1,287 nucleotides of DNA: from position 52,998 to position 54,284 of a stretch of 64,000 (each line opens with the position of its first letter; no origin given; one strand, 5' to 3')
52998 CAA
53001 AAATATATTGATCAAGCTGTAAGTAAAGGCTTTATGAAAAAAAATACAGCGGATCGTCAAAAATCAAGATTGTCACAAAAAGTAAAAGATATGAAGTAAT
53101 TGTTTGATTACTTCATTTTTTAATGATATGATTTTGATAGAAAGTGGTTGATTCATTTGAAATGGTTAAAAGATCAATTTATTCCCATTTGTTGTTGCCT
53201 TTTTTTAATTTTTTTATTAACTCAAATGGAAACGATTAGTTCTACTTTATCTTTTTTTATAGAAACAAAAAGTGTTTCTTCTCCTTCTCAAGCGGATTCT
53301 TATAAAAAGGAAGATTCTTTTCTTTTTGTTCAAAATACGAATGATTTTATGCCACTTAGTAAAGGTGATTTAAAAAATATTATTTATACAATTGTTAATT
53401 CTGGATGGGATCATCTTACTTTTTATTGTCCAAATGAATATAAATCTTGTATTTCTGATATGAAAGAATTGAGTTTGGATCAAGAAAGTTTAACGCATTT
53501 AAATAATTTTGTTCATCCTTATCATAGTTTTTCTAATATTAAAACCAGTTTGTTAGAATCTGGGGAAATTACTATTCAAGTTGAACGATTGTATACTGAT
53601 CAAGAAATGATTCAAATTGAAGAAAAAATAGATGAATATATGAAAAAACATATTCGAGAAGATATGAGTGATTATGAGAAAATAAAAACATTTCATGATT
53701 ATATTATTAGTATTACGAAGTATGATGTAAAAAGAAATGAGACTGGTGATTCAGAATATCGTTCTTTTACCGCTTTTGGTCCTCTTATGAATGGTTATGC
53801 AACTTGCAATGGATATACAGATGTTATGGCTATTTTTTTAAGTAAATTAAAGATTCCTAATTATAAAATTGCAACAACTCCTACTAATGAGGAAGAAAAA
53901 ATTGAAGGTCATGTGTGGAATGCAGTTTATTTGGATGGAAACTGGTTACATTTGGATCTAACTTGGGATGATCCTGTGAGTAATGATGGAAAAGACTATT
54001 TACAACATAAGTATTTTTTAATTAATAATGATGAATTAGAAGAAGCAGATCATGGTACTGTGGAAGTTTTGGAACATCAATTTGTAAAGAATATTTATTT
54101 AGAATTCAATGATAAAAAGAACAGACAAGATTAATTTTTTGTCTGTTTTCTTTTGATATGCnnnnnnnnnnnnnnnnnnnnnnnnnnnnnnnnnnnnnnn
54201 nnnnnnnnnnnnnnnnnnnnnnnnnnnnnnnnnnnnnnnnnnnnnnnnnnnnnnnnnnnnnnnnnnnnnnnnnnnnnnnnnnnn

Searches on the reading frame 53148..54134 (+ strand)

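Call 30: search_protein_families(library=pfam, proteins=[window:53148-54134:+], max_evalue=0.001)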
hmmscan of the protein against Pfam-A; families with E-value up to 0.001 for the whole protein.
window:53148-54134:+ (328 aa): 1 family
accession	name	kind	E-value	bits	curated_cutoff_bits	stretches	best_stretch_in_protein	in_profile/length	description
PF01841.26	Transglut_core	-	2.8e-08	34.4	23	1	168-270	7-107/108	Transglutaminase-like superfamily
